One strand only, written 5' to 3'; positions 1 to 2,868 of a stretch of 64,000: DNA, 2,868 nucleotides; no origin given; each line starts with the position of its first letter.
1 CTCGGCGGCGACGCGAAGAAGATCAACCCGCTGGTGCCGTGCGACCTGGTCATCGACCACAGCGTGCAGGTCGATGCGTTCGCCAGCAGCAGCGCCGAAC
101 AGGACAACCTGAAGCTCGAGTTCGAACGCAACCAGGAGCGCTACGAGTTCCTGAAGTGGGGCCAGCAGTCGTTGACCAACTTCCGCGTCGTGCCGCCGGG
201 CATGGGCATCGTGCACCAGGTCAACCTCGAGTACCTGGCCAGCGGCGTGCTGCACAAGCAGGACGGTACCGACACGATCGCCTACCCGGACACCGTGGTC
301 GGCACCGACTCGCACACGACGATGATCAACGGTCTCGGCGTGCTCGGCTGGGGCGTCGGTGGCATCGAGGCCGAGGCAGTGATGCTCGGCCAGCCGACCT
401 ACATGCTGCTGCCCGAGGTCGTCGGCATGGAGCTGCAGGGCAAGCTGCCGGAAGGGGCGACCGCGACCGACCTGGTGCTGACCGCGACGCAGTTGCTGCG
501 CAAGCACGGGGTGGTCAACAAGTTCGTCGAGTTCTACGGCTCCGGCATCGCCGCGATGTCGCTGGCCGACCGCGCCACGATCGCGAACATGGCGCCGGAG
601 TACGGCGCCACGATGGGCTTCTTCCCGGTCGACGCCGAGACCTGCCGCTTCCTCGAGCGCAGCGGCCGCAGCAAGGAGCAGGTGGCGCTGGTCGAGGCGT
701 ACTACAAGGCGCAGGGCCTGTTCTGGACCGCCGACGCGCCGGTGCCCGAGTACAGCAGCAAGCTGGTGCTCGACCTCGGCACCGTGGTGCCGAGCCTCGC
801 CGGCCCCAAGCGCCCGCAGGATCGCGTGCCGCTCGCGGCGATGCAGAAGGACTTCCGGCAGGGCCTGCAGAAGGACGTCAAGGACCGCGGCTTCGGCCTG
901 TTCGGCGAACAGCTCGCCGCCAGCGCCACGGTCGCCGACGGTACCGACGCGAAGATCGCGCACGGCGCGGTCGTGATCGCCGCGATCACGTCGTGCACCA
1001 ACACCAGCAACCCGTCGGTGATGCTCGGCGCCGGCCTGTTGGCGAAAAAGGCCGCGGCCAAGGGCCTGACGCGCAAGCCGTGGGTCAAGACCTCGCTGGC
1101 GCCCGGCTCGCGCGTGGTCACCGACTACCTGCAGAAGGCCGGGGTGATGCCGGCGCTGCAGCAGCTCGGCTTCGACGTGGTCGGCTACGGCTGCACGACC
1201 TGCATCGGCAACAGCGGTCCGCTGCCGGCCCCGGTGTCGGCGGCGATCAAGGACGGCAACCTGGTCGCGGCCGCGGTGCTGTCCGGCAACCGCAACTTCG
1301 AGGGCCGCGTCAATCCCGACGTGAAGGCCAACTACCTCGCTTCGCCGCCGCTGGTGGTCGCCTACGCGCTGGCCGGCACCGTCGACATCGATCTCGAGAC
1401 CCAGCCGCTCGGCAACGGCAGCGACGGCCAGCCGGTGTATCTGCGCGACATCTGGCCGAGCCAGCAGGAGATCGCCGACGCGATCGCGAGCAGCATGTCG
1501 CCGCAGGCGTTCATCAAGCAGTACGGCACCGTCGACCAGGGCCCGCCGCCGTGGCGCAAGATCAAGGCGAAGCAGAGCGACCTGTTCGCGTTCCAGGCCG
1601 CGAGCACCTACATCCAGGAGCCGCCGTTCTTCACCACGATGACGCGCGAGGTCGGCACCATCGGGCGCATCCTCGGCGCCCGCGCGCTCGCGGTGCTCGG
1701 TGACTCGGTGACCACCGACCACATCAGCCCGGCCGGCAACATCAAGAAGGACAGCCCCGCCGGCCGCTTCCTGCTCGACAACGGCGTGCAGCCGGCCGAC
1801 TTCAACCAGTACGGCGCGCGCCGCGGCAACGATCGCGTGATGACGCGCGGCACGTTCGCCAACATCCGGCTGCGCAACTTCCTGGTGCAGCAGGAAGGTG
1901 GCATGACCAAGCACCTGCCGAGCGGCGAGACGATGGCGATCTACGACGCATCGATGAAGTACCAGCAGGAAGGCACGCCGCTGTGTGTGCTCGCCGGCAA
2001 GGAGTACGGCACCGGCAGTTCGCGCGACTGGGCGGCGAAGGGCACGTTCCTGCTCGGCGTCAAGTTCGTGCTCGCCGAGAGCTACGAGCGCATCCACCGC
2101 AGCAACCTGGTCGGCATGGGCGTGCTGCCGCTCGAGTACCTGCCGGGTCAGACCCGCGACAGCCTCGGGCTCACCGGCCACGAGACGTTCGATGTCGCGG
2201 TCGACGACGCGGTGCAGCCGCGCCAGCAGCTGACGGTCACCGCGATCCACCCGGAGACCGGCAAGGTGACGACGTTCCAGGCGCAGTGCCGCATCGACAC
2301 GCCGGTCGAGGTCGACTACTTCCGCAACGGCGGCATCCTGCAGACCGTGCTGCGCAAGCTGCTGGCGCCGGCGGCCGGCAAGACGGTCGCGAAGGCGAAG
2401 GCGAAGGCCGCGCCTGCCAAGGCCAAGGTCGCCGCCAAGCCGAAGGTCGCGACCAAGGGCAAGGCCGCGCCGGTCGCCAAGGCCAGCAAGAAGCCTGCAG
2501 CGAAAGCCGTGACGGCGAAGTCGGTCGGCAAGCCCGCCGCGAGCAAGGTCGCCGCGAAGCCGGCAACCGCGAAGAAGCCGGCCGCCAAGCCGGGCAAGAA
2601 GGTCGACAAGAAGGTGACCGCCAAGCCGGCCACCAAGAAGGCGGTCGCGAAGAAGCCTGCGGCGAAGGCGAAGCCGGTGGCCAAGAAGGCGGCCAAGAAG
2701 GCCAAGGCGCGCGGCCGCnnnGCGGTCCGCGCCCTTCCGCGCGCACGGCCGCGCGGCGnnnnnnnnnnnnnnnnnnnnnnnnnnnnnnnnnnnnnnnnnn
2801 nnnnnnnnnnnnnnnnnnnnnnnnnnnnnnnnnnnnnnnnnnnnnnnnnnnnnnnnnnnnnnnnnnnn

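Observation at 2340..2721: Aconitase carrying a roughly 125-aa histone-H1/AlgP-like KAAK repeat tail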

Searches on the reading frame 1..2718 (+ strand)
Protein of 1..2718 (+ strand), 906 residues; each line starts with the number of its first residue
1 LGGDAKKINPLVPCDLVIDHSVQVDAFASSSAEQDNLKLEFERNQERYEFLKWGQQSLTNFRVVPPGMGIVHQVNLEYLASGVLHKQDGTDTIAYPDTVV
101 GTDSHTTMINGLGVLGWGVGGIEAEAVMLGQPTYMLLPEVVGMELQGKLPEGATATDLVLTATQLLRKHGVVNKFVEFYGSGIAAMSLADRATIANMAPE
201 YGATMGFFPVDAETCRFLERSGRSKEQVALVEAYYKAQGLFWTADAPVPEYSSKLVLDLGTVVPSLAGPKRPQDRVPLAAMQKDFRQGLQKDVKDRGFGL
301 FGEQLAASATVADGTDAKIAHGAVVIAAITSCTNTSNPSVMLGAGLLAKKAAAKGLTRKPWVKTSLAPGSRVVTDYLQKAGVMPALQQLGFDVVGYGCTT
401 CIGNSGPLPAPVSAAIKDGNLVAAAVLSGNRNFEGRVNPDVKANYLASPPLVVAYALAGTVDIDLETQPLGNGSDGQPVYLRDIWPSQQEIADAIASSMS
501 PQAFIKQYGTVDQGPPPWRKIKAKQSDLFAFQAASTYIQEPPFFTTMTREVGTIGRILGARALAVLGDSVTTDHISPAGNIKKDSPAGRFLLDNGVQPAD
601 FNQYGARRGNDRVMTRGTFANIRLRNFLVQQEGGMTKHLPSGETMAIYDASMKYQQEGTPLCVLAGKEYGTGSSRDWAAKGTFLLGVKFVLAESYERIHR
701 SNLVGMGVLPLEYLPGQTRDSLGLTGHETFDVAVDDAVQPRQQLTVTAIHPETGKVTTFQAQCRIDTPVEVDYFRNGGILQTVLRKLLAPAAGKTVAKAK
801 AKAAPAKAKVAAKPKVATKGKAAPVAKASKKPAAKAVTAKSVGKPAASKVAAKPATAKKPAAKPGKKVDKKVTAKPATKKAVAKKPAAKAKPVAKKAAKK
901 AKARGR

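Call 3: search_protein_families(library=pfam, proteins=[window:34-2718:+], max_evalue=0.01)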
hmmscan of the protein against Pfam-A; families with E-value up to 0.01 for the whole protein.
window:34-2718:+ (895 aa): 2 families
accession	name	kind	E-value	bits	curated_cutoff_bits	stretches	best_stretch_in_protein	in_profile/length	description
PF00330.25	Aconitase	-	6.4e-152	507.2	28.7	1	2-448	59-463/463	Aconitase family (aconitate hydratase)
PF00694.25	Aconitase_C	-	1.7e-40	138.8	22.8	1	578-702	3-128/131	Aconitase C-terminal domain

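Call 5: find_homologous_proteins(query=window:1-2718:+, max_evalue=1e-50)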
Query window:1-2718:+ (906 aa): 8000 proteins with E <= 1e-50 among 8000 candidates; the best 120 are listed.
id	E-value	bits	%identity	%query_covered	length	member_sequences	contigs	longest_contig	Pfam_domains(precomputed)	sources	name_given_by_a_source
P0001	0.0e+0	2019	100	100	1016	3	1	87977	PF00694.26,PF00330.26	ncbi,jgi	jgi:aconitate hydratase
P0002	0.0e+0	1665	90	87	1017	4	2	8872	PF00694.26,PF00330.26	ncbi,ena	-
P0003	0.0e+0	1644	82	99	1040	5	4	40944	PF07382.17,PF00694.26,PF00330.26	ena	-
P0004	0.0e+0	1641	83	100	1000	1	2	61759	PF00694.26,PF00330.26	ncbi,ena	-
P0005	0.0e+0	1633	82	100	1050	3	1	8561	PF00694.26,PF00330.26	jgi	jgi:aconitate hydratase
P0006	0.0e+0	1614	82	98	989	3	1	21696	PF00694.26,PF00330.26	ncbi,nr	ncbi:MAG: aconitate hydratase AcnA [Planctomycetes bacterium]|nr:aconitate hydratase AcnA [Planctomy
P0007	0.0e+0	1608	87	87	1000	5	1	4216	PF00694.26,PF00330.26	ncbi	ncbi:MAG: aconitate hydratase AcnA [Planctomycetota bacterium]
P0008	0.0e+0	1607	87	87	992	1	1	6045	PF00694.26,PF00330.26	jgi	jgi:aconitate hydratase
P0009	0.0e+0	1602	85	89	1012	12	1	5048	PF00694.26,PF00330.26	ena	-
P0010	0.0e+0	1595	79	100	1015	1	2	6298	PF00694.26,PF00330.26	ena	-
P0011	0.0e+0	1590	86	87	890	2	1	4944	PF00694.26,PF00330.26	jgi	jgi:aconitate hydratase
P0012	0.0e+0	1587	80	95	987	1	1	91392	PF00694.26,PF00330.26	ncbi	-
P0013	0.0e+0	1583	79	100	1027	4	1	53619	PF00694.26,PF00330.26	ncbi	-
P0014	0.0e+0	1581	85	87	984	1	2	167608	PF00694.26,PF00330.26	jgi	jgi:aconitate hydratase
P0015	0.0e+0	1575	83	92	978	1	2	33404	PF00694.26,PF00330.26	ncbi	ncbi:MAG: aconitate hydratase AcnA [Planctomycetota bacterium]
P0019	0.0e+0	1563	84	89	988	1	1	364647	PF00694.26,PF00330.26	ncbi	-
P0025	0.0e+0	1549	82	90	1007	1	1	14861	PF07382.17,PF00694.26,PF00330.26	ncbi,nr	ncbi:MAG TPA: aconitate hydratase AcnA [Planctomycetota bacterium]|nr:aconitate hydratase AcnA [Plan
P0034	0.0e+0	1521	76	100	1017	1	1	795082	PF07382.17,PF00694.26,PF00330.26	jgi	jgi:aconitate hydratase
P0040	0.0e+0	1496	79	91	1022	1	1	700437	PF00694.26,PF00330.26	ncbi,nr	ncbi:MAG: aconitate hydratase AcnA [Planctomycetes bacterium]|nr:aconitate hydratase AcnA [Planctomy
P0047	0.0e+0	1442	79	87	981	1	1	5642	PF07382.17,PF00694.26,PF00330.26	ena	-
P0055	0.0e+0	1411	78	87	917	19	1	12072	PF00694.26,PF00330.26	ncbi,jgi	ncbi:MAG: aconitate hydratase [Neolewinella sp.]|jgi:aconitate hydratase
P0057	0.0e+0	1406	77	87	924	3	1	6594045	PF00694.26,PF00330.26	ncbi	ncbi:MAG: aconitate hydratase AcnA [Planctomycetota bacterium]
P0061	0.0e+0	1395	75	88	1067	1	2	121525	PF00694.26,PF00330.26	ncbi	ncbi:MAG: aconitate hydratase AcnA [Planctomycetota bacterium]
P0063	0.0e+0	1389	71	97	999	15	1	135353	PF00694.26,PF00330.26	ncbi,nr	ncbi:aconitate hydratase A [Planctomycetota bacterium]|nr:aconitate hydratase A [Planctomycetota bac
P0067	0.0e+0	1374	76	87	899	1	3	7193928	PF00694.26,PF00330.26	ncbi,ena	-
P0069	0.0e+0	1346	75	87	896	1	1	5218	PF00694.26,PF00330.26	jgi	jgi:aconitate hydratase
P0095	0.0e+0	1217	70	87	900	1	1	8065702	PF00694.26,PF00330.26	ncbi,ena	-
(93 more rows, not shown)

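Call 11: find_encoding_contigs(protein=P0001, flank=6000, max_places=4)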
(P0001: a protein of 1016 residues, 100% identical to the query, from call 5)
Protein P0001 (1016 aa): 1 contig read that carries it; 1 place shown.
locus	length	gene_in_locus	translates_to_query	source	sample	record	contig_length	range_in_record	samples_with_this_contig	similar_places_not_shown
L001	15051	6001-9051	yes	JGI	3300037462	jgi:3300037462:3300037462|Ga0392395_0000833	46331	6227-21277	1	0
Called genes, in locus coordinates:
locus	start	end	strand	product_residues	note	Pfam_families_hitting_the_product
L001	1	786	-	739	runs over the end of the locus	PF01839:FG-GAP (faint), PF13517:FG-GAP_3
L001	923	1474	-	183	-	PF25084:LbH_EIF2B (weak), PF25087:GMPPB_C (weak), PF00132:Hexapep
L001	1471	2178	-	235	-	PF02517:Rce1-like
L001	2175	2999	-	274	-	PF05690:ThiG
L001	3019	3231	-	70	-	PF02597:ThiS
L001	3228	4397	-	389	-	PF17785:PUA_3 (faint), PF10672:Methyltrans_SAM, PF03602:Cons_hypoth95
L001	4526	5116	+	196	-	-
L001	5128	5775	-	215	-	-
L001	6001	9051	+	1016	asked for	PF00330:Aconitase, PF00694:Aconitase_C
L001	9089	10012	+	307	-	PF00144:Beta-lactamase (faint), PF13354:Beta-lactamase2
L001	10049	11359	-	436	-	PF02885:Glycos_trans_3N, PF00591:Glycos_transf_3, PF07831:PYNP_C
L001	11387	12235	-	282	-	PF00171:Aldedh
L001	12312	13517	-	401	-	-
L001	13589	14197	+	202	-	PF04542:Sigma70_r2, PF08281:Sigma70_r4_2 (weak)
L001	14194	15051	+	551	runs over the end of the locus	PF24758:LRR_At5g56370 (faint), PF23598:LRR_14 (faint)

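Call 13: find_related_loci(query=P0001, collection=genome_contigs, flank=4000)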
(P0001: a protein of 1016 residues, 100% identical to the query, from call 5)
Query P0001 (1016 aa) in genome_contigs; peptide patterns used: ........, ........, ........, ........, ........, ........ (x = any residue, [..] = any of these).
600 stretches matched a pattern (row limit reached: there are more); 596 encode a relative of the query (tblastn E <= 1e-3); the best 80 are kept; 80 distinct loci.
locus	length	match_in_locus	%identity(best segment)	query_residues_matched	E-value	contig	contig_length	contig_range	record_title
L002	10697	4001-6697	78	1-899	0e+0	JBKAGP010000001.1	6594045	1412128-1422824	MAG: Planctomycetota bacterium isolate Ske_MAG13 Ske_MAG13_0001, whole genome shotgun sequence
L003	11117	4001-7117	70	5-1010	0e+0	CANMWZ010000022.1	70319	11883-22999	MAG: Planctomycetota bacterium isolate ZH-15may19-257 genome assembly, contig: ZH-15May19-c543, whole genome shotgun seq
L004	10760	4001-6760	68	1-917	0e+0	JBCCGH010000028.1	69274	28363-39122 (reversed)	MAG: Planctomycetota bacterium isolate P01_B01_bin.39 k141_1421456_length_69274_cov_27.9909, whole genome shotgun sequen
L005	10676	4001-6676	64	7-898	0e+0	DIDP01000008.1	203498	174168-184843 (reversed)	MAG TPA_asm: Anaerolineales bacterium UBA5797 UBA5797_contig_171, whole genome shotgun sequence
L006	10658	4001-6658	65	1-898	0e+0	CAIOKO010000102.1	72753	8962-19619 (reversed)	MAG: uncultured Schlesneria sp. isolate Umea2_bin-1599 genome assembly, contig: bin-1599:102/280, whole genome shotgun s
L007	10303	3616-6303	64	7-903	0e+0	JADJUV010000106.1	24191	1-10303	MAG: Candidatus Trichofilum aggregatum isolate Hirt_MAXAC.142 tig00062521-10-242540, whole genome shotgun sequence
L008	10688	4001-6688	63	5-897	0e+0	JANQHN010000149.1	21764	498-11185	MAG: Phycisphaerae bacterium isolate PL23b_bin.97 k99_3297700, whole genome shotgun sequence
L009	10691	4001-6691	64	1-897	0e+0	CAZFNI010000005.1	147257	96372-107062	MAG TPA_asm: uncultured Planctomycetales bacterium isolate SRP342105_co1_465 genome assembly, contig: NODE_118_length_14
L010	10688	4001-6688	64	5-898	0e+0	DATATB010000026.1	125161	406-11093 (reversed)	MAG TPA_asm: Pirellulales bacterium isolate SMAG_U5535 k141_1220115, whole genome shotgun sequence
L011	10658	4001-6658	64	1-898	0e+0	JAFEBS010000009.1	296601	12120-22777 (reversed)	MAG: Planctomycetota bacterium isolate SZAS-6 PLAN-KAN-1__9__length-296601, whole genome shotgun sequence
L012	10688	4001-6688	65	4-897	0e+0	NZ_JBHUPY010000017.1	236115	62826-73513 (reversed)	Herpetosiphon sp. NSE202 contig17, whole genome shotgun sequence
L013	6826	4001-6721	64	7-898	0e+0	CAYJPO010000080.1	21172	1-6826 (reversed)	MAG TPA_asm: uncultured Anaerolinea sp. isolate ERP124720_co1_191 genome assembly, contig: NODE_3235_length_21172_cov_37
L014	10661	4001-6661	65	1-897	0e+0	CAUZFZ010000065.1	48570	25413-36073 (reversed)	MAG: Planctomycetota bacterium isolate CB21_323.46 genome assembly, contig: Ga0302123_10000191, whole genome shotgun seq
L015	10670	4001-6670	64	5-897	0e+0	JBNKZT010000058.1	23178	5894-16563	MAG: Candidatus Promineifilaceae bacterium isolate D1.bin.20.strict NODE_58_length_23178_cov_3.856846, whole genome shot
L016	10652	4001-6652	64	10-894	0e+0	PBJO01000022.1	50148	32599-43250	MAG: Balneola sp. isolate SP292 MHASMcontig_149507, whole genome shotgun sequence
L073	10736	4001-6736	59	4-924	0e+0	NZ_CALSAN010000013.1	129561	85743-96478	MAG: Ferrovibrio terrae isolate JJ-MO2A6-331-3-m1-bin361 JJ-MO2A6-331-C41, whole genome shotgun sequence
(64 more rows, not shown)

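Call 15: list_cluster_members(proteins=[P0001, P0002, P0004, P0040, P0057, P0067, P0055, P0063, P0095, P0061])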
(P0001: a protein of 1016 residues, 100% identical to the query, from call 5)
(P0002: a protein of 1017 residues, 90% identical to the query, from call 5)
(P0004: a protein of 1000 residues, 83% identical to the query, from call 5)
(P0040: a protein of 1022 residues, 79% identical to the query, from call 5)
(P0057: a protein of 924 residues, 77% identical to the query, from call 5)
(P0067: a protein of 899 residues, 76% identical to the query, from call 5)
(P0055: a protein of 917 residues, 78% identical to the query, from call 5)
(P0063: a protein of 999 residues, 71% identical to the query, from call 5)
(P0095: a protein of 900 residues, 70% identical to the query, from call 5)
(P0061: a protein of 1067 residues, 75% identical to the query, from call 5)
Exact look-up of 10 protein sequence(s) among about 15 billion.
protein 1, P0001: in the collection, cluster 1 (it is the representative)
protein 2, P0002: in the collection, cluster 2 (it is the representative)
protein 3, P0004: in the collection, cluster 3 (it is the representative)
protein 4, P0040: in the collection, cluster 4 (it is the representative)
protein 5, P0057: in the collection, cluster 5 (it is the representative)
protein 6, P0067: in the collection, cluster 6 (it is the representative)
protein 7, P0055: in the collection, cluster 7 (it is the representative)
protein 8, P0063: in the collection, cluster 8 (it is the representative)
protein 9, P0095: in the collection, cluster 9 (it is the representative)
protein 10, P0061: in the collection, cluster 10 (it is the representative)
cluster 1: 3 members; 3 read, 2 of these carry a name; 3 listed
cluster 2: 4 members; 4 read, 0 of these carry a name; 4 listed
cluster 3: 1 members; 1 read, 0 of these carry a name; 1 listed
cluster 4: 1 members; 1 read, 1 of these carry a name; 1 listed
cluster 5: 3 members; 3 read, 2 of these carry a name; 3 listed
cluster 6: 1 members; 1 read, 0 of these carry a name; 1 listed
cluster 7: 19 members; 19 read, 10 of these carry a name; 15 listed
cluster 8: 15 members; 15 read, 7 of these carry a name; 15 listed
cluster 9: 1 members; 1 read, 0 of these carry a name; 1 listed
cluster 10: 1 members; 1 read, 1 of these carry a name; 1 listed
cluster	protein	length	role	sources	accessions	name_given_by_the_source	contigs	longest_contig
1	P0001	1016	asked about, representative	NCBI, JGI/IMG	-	aconitate hydratase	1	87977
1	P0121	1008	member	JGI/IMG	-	aconitate hydratase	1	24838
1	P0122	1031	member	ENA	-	-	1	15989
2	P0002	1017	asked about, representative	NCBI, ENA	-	-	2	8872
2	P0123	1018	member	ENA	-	-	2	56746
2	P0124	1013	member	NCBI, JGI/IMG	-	-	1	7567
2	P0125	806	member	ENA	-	-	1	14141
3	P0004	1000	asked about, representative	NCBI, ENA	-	-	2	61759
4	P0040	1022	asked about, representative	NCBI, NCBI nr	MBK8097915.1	MAG: aconitate hydratase AcnA [Planctomycetes bacterium] | aconitate hydratase AcnA [Planctomycetota bacterium]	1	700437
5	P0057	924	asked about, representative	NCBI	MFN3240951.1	MAG: aconitate hydratase AcnA [Planctomycetota bacterium]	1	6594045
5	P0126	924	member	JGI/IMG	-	aconitate hydratase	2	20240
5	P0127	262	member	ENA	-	-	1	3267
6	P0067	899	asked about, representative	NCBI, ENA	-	-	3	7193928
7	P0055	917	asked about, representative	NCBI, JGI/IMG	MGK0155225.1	MAG: aconitate hydratase [Neolewinella sp.] | aconitate hydratase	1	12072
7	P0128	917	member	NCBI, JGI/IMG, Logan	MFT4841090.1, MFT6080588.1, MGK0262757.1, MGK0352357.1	MAG: aconitate hydratase [Planctomycetota bacterium] | aconitate hydratase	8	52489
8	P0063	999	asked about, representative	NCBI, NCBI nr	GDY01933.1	aconitate hydratase A [Planctomycetota bacterium]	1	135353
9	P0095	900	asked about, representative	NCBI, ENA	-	-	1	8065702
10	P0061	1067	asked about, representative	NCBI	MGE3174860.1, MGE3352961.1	MAG: aconitate hydratase AcnA [Planctomycetota bacterium]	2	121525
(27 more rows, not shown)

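Call 23: find_encoding_contigs(protein=P0034, flank=10000, max_places=2)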
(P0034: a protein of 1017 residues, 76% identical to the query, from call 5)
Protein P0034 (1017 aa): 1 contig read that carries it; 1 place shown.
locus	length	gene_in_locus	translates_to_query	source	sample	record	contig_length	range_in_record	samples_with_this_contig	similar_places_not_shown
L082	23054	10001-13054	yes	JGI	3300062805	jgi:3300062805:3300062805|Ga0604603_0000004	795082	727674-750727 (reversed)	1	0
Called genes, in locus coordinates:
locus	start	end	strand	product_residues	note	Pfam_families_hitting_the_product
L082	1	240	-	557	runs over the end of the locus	PF07969:Amidohydro_3, PF01979:Amidohydro_1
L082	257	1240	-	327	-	PF00483:NTP_transferase, PF12804:NTP_transf_3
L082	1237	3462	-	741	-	PF01839:FG-GAP (faint), PF13517:FG-GAP_3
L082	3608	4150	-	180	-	PF25087:GMPPB_C (faint), PF25084:LbH_EIF2B (weak), PF00132:Hexapep (weak), PF14602:Hexapep_2 (weak), PF00132:Hexapep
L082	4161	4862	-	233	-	PF02517:Rce1-like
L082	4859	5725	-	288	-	PF05690:ThiG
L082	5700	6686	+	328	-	-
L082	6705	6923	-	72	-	PF02597:ThiS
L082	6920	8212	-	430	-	PF17785:PUA_3 (weak), PF10672:Methyltrans_SAM, PF05175:MTS (weak), PF03602:Cons_hypoth95 (weak), PF13847:Methyltransf_31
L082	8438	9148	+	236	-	-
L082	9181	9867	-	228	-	-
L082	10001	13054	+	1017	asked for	PF00330:Aconitase, PF00694:Aconitase_C, PF07382:HC2 (weak)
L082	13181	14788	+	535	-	PF24681:Kelch_KLHDC2_KLHL20_DRC7, PF13415:Beta-prop_FBX42, PF13418:Beta-prop_TYW4 (faint), PF24981:Beta-prop_ATRN-LZTR1, PF24681:Kelch_KLHDC2_KLHL20_DRC7, PF13415:Beta-prop_FBX42 (weak)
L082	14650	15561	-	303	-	-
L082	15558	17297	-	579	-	-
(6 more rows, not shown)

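Call 24: find_encoding_contigs(protein=P0040, flank=10000, max_places=2)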
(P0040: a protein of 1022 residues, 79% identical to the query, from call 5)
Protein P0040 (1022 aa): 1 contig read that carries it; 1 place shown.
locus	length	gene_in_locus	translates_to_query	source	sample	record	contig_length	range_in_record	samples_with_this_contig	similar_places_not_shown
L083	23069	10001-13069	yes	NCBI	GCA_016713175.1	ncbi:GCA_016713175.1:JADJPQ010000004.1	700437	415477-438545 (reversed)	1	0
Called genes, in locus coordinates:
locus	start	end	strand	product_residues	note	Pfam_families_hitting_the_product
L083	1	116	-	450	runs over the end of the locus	-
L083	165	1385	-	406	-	PF13385:Laminin_G_3, PF02210:Laminin_G_2 (weak)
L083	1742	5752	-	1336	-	PF00069:Pkinase, PF07714:PK_Tyr_Ser-Thr, PF13428:TPR_14 (faint), PF00515:TPR_1 (faint), PF07719:TPR_2 (faint), PF13432:TPR_16 (weak), PF13371:TPR_9 (weak), PF13432:TPR_16, +9 more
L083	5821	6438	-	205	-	PF07638:Sigma70_ECF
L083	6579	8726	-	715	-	-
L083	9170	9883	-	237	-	-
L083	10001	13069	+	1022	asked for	PF00330:Aconitase, PF00694:Aconitase_C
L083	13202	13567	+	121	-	PF03795:YCII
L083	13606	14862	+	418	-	PF04542:Sigma70_r2, PF08281:Sigma70_r4_2 (weak), PF20239:DUF6596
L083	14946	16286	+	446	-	-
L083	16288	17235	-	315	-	-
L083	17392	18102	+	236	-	PF00480:ROK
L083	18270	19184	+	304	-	-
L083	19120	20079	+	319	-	PF15916:DUF4743, PF00293:NUDIX (faint)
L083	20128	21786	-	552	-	PF10459:Peptidase_S46, PF00089:Trypsin (faint), PF13365:Trypsin_2 (faint), PF10459:Peptidase_S46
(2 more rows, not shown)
